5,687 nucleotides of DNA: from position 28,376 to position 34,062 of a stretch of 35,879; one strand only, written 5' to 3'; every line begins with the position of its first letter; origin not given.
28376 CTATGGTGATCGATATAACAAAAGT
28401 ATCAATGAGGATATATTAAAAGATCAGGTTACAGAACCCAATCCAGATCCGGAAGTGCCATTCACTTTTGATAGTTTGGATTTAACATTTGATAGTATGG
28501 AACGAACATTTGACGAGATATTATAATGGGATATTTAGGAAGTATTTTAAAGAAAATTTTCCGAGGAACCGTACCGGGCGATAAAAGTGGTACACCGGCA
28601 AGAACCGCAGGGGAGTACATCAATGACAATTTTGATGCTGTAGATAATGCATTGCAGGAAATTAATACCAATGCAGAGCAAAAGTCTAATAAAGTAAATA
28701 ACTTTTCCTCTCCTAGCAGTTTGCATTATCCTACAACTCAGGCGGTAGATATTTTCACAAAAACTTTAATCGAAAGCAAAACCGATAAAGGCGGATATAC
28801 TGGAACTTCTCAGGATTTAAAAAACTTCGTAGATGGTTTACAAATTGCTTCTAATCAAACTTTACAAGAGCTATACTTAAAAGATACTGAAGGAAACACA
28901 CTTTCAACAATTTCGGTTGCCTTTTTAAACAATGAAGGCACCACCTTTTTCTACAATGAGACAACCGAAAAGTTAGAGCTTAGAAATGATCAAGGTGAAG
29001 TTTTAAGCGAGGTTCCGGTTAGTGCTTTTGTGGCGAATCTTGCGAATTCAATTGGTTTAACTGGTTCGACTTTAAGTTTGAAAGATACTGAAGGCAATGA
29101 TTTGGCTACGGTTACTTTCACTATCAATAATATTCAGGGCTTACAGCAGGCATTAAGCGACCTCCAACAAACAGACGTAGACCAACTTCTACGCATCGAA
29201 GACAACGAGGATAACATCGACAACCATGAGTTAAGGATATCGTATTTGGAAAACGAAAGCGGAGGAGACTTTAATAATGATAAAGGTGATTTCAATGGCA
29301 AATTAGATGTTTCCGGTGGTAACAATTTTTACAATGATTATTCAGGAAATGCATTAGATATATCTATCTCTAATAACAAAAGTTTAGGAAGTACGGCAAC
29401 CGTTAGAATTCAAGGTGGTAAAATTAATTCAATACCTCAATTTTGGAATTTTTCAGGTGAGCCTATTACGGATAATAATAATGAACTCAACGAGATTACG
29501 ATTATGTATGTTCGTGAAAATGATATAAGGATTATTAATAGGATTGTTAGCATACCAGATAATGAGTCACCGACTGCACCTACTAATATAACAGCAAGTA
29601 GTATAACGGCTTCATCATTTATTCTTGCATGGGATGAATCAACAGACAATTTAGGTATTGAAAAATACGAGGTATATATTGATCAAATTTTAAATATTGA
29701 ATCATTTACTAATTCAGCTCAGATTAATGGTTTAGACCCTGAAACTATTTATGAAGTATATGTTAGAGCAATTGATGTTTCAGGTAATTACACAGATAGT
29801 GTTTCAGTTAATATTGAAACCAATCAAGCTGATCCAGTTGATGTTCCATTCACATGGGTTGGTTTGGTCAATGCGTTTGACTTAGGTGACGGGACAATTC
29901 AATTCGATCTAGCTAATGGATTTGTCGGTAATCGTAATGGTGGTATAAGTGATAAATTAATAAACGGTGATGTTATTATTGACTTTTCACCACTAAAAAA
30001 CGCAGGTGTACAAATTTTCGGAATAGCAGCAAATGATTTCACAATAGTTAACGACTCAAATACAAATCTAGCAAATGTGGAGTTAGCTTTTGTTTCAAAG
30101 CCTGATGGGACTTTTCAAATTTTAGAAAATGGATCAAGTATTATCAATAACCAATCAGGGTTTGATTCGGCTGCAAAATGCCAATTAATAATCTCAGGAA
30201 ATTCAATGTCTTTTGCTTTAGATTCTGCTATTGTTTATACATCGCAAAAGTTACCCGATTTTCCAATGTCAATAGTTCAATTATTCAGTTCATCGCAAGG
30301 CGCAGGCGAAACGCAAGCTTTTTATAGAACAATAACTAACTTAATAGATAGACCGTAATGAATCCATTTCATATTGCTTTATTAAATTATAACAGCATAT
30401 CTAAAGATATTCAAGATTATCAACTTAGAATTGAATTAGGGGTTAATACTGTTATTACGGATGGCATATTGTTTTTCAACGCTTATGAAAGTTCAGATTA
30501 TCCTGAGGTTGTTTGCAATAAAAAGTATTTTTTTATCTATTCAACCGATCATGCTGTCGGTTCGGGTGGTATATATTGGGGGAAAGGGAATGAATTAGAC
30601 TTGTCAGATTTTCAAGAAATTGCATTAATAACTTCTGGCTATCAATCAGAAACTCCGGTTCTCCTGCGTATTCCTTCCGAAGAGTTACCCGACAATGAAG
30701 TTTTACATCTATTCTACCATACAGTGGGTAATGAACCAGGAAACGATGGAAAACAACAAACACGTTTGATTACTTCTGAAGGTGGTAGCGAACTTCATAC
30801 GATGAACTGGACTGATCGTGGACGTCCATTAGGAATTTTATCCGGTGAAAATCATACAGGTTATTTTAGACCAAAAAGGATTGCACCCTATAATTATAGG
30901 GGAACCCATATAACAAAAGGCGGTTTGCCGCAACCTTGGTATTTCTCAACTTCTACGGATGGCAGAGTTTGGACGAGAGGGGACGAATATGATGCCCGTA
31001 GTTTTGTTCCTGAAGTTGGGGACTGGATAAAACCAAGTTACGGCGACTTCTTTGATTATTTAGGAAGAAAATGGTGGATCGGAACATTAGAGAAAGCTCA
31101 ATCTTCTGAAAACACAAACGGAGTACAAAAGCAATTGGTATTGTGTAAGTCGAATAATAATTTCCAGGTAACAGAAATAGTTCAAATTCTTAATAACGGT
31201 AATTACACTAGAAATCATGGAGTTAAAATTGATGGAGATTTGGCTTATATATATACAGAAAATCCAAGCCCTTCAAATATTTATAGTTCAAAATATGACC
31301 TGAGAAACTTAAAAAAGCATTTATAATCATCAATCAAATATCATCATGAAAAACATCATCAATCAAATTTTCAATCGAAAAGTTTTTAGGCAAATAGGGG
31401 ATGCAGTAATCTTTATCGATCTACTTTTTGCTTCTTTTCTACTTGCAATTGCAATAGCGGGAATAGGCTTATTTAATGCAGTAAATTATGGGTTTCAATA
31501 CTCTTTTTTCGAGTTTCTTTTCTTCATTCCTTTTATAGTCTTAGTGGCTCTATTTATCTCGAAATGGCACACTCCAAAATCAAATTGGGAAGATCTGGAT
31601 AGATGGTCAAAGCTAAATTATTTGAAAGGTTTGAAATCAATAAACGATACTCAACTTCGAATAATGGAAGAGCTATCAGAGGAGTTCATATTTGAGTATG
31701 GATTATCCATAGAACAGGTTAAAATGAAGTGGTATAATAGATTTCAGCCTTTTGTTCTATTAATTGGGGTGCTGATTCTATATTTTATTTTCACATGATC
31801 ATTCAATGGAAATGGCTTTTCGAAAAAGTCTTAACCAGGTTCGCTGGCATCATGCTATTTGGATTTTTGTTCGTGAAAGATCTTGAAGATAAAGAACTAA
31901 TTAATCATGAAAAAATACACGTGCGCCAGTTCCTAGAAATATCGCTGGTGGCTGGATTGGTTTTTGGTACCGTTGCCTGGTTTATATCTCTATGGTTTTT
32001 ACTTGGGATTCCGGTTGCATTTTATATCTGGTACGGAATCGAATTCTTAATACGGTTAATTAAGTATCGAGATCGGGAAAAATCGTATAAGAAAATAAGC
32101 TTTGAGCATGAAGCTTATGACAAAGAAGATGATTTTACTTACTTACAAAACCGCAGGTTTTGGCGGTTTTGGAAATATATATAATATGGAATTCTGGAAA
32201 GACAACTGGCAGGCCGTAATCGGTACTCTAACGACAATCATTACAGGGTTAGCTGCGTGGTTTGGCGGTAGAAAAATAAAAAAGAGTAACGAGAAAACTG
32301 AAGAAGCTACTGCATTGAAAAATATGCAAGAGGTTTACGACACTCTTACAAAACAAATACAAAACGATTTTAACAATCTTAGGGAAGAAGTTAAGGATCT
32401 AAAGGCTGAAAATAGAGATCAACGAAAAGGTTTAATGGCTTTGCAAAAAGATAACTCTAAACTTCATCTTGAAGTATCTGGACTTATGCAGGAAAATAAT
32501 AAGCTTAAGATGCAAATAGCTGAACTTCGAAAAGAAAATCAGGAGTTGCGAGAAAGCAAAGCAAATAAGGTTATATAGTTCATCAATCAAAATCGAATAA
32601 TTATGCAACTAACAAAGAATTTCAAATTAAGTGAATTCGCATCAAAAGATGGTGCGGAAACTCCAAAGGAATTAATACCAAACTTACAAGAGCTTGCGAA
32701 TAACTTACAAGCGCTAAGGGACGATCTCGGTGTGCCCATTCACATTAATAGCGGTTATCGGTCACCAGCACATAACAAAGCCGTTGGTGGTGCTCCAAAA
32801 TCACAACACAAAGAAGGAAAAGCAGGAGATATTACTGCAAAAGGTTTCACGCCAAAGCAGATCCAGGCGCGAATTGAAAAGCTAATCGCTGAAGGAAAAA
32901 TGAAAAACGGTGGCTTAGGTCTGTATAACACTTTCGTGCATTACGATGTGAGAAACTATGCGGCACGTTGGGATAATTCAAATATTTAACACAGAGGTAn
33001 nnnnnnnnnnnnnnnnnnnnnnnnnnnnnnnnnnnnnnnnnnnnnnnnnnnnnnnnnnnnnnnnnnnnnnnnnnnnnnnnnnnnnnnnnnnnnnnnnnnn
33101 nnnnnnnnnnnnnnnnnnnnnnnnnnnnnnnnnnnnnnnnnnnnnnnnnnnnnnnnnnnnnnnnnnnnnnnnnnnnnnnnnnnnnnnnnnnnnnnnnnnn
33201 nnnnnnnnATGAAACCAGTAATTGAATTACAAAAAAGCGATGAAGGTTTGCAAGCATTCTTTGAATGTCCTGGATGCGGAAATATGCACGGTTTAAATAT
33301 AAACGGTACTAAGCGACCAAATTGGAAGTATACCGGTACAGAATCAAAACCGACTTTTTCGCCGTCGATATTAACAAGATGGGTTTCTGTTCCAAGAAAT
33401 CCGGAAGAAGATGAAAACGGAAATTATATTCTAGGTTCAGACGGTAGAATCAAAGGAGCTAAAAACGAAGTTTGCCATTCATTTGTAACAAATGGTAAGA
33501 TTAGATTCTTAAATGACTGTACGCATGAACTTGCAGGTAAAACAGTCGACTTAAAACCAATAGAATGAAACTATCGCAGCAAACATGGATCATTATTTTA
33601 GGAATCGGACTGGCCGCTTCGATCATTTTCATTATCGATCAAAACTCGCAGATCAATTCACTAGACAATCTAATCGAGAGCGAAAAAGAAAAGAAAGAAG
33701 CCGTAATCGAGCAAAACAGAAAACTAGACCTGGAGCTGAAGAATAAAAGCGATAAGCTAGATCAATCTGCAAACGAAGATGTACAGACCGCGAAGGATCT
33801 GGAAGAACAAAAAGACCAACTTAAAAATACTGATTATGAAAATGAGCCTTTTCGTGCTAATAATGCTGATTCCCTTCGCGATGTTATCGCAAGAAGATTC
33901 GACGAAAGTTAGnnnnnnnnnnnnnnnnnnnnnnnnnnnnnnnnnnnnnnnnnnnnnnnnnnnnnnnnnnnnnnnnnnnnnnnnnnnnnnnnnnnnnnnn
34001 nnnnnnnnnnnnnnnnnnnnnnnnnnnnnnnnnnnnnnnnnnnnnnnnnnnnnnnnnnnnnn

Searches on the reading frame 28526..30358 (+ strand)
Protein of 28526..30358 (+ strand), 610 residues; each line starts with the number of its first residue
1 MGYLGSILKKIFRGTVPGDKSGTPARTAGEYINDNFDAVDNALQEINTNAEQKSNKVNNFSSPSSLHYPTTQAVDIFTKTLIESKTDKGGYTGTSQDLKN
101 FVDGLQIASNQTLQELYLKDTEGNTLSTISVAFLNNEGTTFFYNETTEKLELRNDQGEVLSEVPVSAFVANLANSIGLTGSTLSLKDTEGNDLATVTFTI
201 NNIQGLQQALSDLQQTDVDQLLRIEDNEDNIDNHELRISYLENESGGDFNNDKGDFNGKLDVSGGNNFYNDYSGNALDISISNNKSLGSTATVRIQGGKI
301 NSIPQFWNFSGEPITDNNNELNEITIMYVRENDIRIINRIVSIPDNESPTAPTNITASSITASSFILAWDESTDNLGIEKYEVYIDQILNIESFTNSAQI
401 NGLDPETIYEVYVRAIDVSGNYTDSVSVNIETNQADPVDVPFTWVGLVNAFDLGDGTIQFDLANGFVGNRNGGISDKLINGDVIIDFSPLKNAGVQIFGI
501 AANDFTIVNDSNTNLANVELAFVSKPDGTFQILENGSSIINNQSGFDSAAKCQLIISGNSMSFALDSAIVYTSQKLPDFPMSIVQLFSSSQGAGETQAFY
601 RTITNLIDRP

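Call 36: search_protein_families(library=phrogs, proteins=[window:28526-30358:+], max_evalue=0.001)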
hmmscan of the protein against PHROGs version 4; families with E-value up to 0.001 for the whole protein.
window:28526-30358:+ (610 aa): 5 families
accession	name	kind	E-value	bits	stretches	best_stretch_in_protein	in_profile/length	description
phrog_6813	-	unknown function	1.1e-14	54.7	1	331-432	588-693/907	-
phrog_1696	-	tail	6.5e-10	37.7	1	340-436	1639-1735/2079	major tail protein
phrog_7440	-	tail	8.7e-05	22.7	1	347-430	250-334/354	major tail protein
phrog_36751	-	tail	0.00012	21.3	1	331-433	682-787/1057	minor tail protein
phrog_6977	-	tail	0.0009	19.7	0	347-432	151-242/284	minor tail protein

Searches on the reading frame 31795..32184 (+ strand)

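Call 36: search_protein_families(library=phrogs, proteins=[window:31795-32184:+], max_evalue=0.001)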
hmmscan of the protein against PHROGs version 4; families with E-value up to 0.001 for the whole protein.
window:31795-32184:+ (129 aa): 1 family
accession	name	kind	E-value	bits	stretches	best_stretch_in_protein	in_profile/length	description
phrog_15610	-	other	2.1e-25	89.8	2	74-128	50-104/105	protease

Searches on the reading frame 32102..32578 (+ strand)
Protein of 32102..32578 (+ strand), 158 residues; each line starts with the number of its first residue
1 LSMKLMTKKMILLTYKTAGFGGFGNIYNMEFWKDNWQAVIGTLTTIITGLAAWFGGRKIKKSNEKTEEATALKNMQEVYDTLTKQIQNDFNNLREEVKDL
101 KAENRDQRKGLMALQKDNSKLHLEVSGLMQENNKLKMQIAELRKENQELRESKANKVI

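Call 36: search_protein_families(library=phrogs, proteins=[window:32102-32578:+], max_evalue=0.001)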
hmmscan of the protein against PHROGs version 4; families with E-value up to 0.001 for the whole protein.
window:32102-32578:+ (158 aa): 5 families
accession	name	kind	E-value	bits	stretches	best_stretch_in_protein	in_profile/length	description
phrog_6664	-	unknown function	8.4e-10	40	1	38-112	9-83/97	-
phrog_2658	-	other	7.5e-09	36.9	1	38-152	10-123/126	hol-like chemotaxis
phrog_3671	-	unknown function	9e-09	36.4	1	39-119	15-81/87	-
phrog_8369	-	other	1.9e-07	32.4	1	30-150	13-133/192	hol-like chemotaxis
phrog_18116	-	unknown function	0.00013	23.2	1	51-116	22-87/185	-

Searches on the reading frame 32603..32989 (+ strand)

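Call 36: search_protein_families(library=phrogs, proteins=[window:32603-32989:+], max_evalue=0.001)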
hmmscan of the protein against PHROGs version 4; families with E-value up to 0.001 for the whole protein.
window:32603-32989:+ (128 aa): 4 families
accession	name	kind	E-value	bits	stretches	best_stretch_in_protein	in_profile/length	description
phrog_894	-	lysis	8.2e-44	151.1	1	1-125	44-175/389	endolysin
phrog_17373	-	other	6e-15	56.5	1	30-116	40-122/224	peptidase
phrog_28234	-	lysis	0.00016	21.9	1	30-70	273-314/372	endolysin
phrog_25247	-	other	0.00018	21.7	1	37-117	430-504/520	peptidase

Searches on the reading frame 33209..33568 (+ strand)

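Call 36: search_protein_families(library=phrogs, proteins=[window:33209-33568:+], max_evalue=0.001)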
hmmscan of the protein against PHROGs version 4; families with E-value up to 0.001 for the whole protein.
window:33209-33568:+ (119 aa): 3 families
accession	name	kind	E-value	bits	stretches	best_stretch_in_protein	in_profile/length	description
phrog_3362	-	unknown function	3.1e-31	108.6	1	8-118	8-101/106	-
phrog_31675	-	unknown function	1.2e-05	26.5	1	15-56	15-57/79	-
phrog_15183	-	unknown function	8.7e-05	24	1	9-56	31-85/102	-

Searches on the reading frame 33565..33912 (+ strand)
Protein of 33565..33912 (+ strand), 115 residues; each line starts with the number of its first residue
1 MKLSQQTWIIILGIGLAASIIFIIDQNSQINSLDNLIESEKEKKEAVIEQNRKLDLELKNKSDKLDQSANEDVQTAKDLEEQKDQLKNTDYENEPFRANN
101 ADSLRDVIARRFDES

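Call 36: search_protein_families(library=phrogs, proteins=[window:33565-33912:+], max_evalue=0.001)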
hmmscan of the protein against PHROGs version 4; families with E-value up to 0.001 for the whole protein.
window:33565-33912:+ (115 aa): 1 family
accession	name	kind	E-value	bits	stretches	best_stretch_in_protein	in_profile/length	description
phrog_6631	-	unknown function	0.00078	20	1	8-97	13-101/251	-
